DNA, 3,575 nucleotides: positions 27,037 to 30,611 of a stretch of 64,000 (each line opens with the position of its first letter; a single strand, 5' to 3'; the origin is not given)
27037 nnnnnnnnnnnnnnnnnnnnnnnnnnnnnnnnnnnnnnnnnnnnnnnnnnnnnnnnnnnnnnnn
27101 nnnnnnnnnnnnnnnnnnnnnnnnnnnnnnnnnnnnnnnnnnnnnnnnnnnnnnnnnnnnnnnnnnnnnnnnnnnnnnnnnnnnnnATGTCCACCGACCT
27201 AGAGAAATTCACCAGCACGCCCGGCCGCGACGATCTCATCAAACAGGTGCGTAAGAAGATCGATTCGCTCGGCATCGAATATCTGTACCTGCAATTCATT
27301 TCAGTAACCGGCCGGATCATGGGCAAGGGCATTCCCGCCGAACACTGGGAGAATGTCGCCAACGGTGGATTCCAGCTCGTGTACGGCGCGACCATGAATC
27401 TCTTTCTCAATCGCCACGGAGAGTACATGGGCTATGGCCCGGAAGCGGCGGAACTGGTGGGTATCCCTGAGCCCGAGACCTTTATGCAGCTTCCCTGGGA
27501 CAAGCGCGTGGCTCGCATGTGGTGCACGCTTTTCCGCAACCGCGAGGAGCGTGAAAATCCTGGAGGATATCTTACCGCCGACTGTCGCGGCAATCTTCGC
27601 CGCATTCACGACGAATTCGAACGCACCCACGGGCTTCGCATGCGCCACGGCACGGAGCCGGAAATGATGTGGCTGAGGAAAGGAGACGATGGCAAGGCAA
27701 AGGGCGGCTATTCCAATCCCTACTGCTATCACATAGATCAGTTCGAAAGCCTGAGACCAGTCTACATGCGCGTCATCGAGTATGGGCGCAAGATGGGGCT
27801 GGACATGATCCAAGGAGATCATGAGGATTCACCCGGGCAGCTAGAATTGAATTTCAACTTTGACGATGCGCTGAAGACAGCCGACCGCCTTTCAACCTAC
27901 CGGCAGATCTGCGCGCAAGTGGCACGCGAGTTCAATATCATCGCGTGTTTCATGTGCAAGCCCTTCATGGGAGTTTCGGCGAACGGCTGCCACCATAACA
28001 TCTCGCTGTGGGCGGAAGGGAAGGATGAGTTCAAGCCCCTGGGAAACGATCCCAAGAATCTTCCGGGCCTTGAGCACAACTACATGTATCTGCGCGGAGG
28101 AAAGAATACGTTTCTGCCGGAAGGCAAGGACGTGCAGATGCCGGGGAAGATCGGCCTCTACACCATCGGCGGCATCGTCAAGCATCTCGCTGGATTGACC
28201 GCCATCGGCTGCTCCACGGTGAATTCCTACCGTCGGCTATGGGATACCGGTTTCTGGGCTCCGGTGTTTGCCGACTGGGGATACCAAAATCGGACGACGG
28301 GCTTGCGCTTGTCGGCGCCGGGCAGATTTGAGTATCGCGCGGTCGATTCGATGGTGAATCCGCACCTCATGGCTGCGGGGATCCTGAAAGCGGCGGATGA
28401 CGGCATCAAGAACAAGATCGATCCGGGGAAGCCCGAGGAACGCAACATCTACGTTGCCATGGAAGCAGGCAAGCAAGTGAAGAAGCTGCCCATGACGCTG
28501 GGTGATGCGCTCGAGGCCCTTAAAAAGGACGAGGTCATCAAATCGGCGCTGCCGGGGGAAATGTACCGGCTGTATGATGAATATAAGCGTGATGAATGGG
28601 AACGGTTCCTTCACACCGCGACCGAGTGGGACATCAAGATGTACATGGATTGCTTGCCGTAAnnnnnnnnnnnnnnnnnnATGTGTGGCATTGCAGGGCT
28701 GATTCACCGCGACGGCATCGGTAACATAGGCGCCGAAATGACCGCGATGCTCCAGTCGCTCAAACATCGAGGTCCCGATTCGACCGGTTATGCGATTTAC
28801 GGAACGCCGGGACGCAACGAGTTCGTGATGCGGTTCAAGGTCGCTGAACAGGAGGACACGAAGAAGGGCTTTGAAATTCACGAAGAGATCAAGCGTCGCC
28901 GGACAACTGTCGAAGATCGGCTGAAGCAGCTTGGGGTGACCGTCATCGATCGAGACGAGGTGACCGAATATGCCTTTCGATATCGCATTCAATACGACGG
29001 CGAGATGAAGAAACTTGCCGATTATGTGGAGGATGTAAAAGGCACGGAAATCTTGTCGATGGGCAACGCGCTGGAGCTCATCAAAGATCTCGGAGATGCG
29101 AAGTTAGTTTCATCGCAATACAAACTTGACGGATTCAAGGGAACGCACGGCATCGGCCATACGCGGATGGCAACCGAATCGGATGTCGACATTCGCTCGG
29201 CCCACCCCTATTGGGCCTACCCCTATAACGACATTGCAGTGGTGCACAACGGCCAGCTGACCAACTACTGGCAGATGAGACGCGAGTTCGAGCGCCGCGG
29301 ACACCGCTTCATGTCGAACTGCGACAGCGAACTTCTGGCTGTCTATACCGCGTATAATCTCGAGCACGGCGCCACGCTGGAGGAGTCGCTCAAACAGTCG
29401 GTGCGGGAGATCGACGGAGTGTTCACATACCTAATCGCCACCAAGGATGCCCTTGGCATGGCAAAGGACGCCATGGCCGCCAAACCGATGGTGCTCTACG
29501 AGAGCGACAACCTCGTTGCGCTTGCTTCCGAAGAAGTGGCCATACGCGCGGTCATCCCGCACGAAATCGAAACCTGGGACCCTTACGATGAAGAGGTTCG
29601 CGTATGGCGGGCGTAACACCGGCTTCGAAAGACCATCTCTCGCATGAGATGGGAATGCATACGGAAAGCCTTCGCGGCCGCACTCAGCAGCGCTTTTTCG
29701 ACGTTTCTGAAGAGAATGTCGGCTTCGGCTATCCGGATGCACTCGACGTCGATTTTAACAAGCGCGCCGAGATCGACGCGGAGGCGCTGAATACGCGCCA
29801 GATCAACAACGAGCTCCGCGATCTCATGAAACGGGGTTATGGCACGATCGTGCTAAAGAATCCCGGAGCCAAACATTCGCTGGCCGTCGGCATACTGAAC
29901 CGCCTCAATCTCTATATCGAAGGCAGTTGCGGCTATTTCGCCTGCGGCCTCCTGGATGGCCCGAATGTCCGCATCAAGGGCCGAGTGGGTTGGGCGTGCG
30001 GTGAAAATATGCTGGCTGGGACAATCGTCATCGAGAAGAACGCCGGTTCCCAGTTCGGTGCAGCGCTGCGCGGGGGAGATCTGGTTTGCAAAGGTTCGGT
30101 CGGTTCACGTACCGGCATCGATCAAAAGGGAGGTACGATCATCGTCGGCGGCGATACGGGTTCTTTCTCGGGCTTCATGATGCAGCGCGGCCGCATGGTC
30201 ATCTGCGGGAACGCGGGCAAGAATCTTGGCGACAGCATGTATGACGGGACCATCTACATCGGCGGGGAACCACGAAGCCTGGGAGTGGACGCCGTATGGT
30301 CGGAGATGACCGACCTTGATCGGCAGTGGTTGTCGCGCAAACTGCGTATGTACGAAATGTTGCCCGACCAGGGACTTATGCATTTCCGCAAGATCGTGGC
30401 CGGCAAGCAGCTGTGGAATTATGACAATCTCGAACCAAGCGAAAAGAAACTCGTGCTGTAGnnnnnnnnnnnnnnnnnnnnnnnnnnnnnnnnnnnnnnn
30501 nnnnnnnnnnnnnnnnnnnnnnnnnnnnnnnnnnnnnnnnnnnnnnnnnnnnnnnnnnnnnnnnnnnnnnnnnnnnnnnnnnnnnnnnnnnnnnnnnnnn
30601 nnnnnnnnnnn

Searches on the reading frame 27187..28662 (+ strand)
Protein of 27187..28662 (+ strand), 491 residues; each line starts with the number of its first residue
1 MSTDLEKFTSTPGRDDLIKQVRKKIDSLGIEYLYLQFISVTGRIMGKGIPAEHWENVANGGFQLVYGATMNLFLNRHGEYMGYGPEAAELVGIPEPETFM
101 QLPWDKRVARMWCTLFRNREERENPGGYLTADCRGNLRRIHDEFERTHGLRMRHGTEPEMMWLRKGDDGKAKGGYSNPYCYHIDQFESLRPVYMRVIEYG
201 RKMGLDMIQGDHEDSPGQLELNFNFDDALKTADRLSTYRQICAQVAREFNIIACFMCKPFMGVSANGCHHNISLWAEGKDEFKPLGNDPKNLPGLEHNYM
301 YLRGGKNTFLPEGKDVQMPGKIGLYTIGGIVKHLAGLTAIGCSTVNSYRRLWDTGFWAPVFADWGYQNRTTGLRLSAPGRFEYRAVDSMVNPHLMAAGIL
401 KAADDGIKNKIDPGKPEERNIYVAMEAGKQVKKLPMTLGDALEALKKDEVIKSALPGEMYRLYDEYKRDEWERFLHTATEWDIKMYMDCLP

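Call 66: search_protein_families(library=ncbifam, proteins=[window:27187-28662:+], max_evalue=1e-20)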
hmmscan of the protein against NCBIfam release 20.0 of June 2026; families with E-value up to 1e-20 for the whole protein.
window:27187-28662:+ (491 aa): 4 families
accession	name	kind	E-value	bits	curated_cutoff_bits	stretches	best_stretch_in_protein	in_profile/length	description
TIGR03105.1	gln_synth_III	equivalog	3e-88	296.2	469.6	2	303-488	244-435/435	type III glutamate--ammonia ligase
TIGR00653.1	GlnA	equivalog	1.9e-71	241.2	429.15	1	294-488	261-462/462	type I glutamate--ammonia ligase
NF045547.1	GGputSyn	equivalog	3.6e-64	217.1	650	2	303-482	250-438/438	gamma-glutamylputrescine synthetase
NF007006.0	PRK09469.1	equivalog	4.6e-32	111.2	845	1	304-487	278-467/469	glutamate--ammonia ligase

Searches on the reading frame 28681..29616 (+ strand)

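Call 66: search_protein_families(library=ncbifam, proteins=[window:28681-29616:+], max_evalue=1e-20)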
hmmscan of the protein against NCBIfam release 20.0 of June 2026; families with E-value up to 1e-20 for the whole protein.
window:28681-29616:+ (311 aa): 3 families
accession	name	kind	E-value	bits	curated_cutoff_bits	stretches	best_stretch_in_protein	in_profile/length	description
NF001484.0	PRK00331.1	subfamily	6.8e-30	104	381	1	127-291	38-201/601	isomerizing glutamine--fructose-6-phosphate transaminase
TIGR01135.1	glmS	equivalog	1.7e-29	102.8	418.05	1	129-290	39-199/607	glutamine--fructose-6-phosphate transaminase (isomerizing)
TIGR01134.1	purF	equivalog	1.5e-24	87.2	350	1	128-291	38-201/432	amidophosphoribosyltransferase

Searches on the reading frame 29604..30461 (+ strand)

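Call 66: search_protein_families(library=ncbifam, proteins=[window:29604-30461:+], max_evalue=1e-20)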
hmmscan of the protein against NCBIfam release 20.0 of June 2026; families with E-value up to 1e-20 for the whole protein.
window:29604-30461:+ (285 aa): 1 family
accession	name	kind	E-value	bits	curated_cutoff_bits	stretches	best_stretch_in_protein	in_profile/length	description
TIGR03122.1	one_C_dehyd_C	equivalog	1.3e-26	93.4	130.65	0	133-222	75-171/260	formylmethanofuran dehydrogenase subunit C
